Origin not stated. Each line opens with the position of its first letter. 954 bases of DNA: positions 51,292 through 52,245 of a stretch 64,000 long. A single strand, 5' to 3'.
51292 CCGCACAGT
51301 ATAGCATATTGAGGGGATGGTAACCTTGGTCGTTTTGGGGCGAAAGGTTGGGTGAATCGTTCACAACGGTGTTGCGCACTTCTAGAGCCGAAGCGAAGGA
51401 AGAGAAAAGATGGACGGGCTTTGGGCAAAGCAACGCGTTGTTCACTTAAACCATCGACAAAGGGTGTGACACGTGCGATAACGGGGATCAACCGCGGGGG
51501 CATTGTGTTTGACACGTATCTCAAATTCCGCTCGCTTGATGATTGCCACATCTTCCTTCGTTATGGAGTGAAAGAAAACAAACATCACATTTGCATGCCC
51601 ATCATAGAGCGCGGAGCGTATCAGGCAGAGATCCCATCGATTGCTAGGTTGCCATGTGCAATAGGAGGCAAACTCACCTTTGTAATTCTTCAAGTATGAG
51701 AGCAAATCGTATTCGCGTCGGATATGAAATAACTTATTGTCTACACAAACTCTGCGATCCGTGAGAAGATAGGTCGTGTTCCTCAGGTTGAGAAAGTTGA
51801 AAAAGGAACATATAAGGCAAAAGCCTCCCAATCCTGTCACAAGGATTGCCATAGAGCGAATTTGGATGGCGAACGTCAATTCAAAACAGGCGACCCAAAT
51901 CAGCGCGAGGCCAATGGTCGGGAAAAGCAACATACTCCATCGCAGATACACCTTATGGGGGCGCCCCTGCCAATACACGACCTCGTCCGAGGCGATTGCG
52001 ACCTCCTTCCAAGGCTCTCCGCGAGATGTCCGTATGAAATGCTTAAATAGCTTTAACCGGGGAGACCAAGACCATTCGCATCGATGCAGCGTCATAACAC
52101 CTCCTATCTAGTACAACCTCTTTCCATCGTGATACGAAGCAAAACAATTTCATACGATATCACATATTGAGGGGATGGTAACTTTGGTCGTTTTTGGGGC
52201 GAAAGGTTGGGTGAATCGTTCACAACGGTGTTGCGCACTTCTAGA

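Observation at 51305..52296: ~133-bp near-identical direct repeats bracket a low-GC bPH_2 membrane-protein gene, each sitting 5' of a minus-strand gene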

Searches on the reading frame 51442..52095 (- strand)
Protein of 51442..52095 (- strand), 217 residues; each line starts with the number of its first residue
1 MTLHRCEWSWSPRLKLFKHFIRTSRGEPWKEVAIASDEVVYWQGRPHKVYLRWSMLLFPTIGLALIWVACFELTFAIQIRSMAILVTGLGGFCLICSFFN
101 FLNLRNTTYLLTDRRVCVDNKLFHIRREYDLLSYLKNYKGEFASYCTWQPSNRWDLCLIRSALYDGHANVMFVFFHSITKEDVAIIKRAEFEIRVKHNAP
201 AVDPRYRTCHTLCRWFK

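Call 9: search_protein_families(library=pfam, proteins=[window:51442-52095:-], max_evalue=0.01)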
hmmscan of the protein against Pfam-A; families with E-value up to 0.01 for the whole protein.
window:51442-52095:- (217 aa): 0 families

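Call 11: find_encoding_contigs(protein=window:51442-52095:-, flank=10000, max_places=10)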
Protein window:51442-52095:- (217 aa): 18 contigs read that carry it; 10 places shown.
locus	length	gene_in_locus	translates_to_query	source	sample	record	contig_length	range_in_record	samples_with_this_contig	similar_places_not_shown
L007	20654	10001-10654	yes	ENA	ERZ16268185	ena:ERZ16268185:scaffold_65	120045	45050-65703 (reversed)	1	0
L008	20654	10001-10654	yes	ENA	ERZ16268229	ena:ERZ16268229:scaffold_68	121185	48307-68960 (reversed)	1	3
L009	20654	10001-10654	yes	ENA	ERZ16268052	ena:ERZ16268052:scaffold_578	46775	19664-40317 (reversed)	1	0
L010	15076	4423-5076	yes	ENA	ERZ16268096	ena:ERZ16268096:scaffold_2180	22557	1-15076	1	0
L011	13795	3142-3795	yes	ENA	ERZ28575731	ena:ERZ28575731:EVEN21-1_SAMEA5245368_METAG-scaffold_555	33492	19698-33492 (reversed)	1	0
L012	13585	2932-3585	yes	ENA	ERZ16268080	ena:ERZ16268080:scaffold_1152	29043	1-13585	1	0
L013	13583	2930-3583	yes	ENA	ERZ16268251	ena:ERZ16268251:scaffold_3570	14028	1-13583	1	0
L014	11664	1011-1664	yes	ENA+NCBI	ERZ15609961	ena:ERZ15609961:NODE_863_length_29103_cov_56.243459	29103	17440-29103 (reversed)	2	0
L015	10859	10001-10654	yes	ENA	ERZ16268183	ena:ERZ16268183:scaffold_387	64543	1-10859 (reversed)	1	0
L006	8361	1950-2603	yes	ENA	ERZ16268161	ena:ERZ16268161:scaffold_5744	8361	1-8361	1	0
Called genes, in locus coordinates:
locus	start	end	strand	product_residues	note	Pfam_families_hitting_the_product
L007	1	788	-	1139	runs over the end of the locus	PF11028:TMEM260_N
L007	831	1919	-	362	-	PF03773:ArsP_1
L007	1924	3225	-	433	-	PF01225:Mur_ligase, PF08245:Mur_ligase_M (faint), PF02875:Mur_ligase_C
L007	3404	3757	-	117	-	-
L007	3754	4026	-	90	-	-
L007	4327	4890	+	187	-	PF12464:Mac, PF00132:Hexapep, PF14602:Hexapep_2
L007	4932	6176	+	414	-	PF00817:IMS, PF11799:IMS_C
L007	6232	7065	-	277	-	PF02591:Zn_ribbon_9 (weak), PF00359:PTS_EIIA_2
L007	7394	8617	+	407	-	PF00145:DNA_methylase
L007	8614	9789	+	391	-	PF20731:RE_NgoFVII_C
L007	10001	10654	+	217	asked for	-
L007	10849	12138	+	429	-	PF00390:malic, PF03949:Malic_M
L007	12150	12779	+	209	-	PF02417:Chromate_transp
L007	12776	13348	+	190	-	PF02417:Chromate_transp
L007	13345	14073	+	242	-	PF18912:DZR_2, PF00156:Pribosyltran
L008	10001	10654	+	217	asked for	-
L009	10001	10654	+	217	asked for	-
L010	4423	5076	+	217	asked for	-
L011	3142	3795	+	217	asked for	-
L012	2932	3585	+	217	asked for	-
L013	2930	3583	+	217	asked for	-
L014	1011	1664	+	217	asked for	-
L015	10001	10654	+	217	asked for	-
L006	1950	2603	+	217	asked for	-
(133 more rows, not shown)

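Call 15: search_protein_families(library=pfam, proteins=[window:51442-52095:-], max_evalue=10)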
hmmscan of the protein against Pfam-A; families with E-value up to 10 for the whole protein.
window:51442-52095:- (217 aa): 0 families

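Call 16: search_protein_families(library=padloc, proteins=[window:51442-52095:-], max_evalue=1)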
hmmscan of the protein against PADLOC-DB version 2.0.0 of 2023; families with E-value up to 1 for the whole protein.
window:51442-52095:- (217 aa): 0 families

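Call 25: find_homologous_proteins(query=window:51442-52095:-, max_evalue=0.001)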
Query window:51442-52095:- (217 aa): 7 proteins with E <= 0.001 among 89 candidates.
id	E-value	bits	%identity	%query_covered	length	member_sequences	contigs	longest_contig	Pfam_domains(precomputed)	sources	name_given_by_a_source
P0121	5.4e-137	473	92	100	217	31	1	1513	-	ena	-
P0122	8.1e-125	433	84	100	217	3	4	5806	-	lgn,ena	-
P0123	2.8e-117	408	87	92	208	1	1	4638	-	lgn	-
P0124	3.5e-111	388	75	100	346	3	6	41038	-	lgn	-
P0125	1.3e-101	357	71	100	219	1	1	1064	-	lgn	-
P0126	4.4e-98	346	71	100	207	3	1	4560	-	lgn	-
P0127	1.5e-65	239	68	70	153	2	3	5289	-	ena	-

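Call 26: find_encoding_contigs(protein=P0124, flank=8000, max_places=6)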
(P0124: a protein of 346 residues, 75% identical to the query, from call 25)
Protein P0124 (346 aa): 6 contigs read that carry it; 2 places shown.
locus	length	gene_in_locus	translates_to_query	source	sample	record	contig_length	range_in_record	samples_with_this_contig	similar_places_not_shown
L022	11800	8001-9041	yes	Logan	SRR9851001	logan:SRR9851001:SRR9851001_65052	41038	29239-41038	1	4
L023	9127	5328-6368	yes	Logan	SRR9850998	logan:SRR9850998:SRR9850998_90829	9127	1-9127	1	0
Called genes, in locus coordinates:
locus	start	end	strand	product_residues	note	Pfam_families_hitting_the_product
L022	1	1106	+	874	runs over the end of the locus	PF01926:MMR_HSR1, PF02421:FeoB_N, PF07670:Gate, PF07664:FeoB_C, PF07670:Gate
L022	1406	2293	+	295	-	-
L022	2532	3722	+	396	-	PF05175:MTS, PF08242:Methyltransf_12 (weak), PF13649:Methyltransf_25 (weak)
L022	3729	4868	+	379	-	PF00293:NUDIX, PF14815:NUDIX_4, PF03099:BPL_LplA_LipB, PF02237:BPL_C (weak)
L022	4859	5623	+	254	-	PF00560:LRR_1 (faint), PF12799:LRR_4 (faint), PF13855:LRR_8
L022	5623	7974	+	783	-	PF01136:Peptidase_U32, PF12392:DUF3656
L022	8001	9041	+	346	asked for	-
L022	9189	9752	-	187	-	PF05683:Fumerase_C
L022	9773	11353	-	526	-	PF00682:HMGL-like, PF22617:HCS_D2, PF08502:LeuA_dimer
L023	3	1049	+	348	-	?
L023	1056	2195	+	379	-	PF00293:NUDIX, PF14815:NUDIX_4, PF03099:BPL_LplA_LipB, PF02237:BPL_C (weak)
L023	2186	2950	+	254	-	PF00560:LRR_1 (faint), PF12799:LRR_4 (faint), PF13855:LRR_8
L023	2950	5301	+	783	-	PF01136:Peptidase_U32, PF12392:DUF3656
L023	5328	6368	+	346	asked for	-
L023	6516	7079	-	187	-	PF05683:Fumerase_C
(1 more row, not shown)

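Call 27: find_encoding_contigs(protein=P0122, flank=8000, max_places=4)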
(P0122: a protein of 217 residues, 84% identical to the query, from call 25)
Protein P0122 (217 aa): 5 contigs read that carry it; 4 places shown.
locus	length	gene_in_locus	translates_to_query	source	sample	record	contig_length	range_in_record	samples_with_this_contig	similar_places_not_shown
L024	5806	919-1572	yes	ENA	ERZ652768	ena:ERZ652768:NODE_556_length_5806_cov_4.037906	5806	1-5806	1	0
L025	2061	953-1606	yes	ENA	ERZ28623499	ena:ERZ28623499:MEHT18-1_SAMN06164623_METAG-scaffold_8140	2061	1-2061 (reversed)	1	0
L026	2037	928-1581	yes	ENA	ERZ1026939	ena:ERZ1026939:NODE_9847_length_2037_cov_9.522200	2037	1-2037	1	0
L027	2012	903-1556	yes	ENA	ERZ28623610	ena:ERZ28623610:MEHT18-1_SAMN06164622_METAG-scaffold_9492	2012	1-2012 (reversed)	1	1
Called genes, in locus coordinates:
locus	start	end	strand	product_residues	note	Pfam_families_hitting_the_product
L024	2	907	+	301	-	?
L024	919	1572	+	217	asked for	-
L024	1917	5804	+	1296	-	?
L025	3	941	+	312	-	?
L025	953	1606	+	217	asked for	-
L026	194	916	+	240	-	-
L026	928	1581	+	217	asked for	-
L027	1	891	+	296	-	?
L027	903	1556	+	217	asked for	-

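Call 28: find_encoding_contigs(protein=P0126, flank=8000, max_places=4)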
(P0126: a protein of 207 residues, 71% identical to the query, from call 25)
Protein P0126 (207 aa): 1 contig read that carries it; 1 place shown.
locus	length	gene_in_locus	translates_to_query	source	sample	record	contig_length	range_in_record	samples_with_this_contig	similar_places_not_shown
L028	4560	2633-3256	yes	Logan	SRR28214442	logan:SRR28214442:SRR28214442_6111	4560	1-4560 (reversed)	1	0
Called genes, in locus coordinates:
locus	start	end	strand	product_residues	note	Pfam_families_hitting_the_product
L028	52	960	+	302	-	-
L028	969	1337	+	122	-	-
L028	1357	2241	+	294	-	-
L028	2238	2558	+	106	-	-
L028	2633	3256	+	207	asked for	-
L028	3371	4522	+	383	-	PF08238:Sel1 (weak)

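Call 49: find_encoding_contigs(protein=P0121, flank=5000, max_places=8)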
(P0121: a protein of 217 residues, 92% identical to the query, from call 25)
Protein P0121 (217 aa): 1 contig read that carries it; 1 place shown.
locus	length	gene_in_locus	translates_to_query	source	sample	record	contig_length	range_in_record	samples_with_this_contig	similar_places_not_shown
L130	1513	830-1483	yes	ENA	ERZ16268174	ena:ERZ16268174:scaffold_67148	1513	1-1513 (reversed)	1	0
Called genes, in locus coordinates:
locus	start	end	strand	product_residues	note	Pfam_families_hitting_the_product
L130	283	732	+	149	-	-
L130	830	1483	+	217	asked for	-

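Call 53: search_protein_families(library=pfam, proteins=[L024:2-907:+, L026:194-916:+, L130:283-732:+, L024:1917-5804:+, L028:52-960:+, L028:1357-2241:+, L028:2238-2558:+, L028:969-1337:+], max_evalue=0.01)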
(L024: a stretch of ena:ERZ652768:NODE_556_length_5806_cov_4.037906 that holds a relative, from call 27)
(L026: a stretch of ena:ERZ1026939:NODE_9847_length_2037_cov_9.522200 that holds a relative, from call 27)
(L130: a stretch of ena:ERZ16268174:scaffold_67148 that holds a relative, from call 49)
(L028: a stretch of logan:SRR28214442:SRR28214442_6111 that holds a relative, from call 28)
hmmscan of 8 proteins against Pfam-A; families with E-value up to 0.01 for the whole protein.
L024:2-907:+ (301 aa): 0 families

L026:194-916:+ (240 aa): 0 families

L130:283-732:+ (149 aa): 1 family
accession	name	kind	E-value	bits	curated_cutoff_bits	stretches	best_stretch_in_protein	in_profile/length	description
PF05593.20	RHS_repeat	-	0.00076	20.3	22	0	111-142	1-33/38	RHS Repeat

L024:1917-5804:+ (1296 aa): 1 family
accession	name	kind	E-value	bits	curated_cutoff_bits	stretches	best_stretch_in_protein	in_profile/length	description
PF05593.20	RHS_repeat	-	2.5e-55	184.4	22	9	957-983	1-27/38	RHS Repeat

L028:52-960:+ (302 aa): 0 families

L028:1357-2241:+ (294 aa): 0 families

L028:2238-2558:+ (106 aa): 0 families

L028:969-1337:+ (122 aa): 0 families

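Call 70: predict_structure(alignment_id=A3)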
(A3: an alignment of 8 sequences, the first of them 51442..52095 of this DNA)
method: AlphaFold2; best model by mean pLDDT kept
length: 217 residues; sequences in the alignment: 8
mean_pLDDT: 54.0   pTM: 0.35
mean pLDDT of the five models: 54.0, 51.7, 51.5, 47.5, 45.7
residues with pLDDT >= 90: 0; 70-90: 40; 50-70: 94; < 50: 83
segments of 3 or more residues with pLDDT < 50: 1-19, 32-50, 105-130, 165-170, 210-217
pLDDT, mean of each block of 10 residues (from residue 1): 40 44 55 37 35 66 79 67 77 75 42 24 33 57 56 58 49 57 68 68 54 44
secondary structure, 60 per line:
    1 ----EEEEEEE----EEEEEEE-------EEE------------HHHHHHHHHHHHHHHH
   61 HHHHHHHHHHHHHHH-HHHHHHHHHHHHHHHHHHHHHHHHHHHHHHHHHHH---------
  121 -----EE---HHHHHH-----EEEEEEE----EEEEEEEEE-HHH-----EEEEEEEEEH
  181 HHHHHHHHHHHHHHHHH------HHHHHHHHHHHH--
elements in order: E5-11 E16-22 E30-32 H45-75 H77-111 H131-136 E142-148 E153-161 E171-179 H180-197 H204-215

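Call 75: search_protein_representatives(alignment_id=A3)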
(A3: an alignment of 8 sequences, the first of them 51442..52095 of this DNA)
Query: 8 sequences, 217 profile positions. Proteins with E-value up to 0.001 (for the whole library): 22; up to 1e-10: 11; up to 1e-30: 6. The best 22 are listed.
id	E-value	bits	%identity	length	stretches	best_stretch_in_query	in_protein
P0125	8.1e-125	430.8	-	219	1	1-217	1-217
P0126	3.8e-112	389.3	-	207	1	1-217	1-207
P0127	4.8e-85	300.8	-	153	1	1-152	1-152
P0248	8.7e-61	221.5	-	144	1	79-210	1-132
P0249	7.5e-39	149.8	-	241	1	1-205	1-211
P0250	1.1e-34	136.1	-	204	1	20-207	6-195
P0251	1.4e-23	99.9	-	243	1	30-203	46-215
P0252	2.0e-20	89.5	-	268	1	22-202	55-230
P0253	1.6e-15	73.5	-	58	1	1-46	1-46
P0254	1.2e-13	67.4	-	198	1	37-189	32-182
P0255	2.5e-11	59.8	-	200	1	33-183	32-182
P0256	2.2e-08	50.2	-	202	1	30-183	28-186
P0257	3.9e-06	42.8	-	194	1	29-192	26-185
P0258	9.8e-06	41.5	-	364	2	33-119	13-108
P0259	3.6e-05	39.7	-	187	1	31-131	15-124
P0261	5.8e-05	39.0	-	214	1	37-199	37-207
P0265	1.6e-04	37.5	-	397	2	34-129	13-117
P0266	2.5e-04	36.9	-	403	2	33-125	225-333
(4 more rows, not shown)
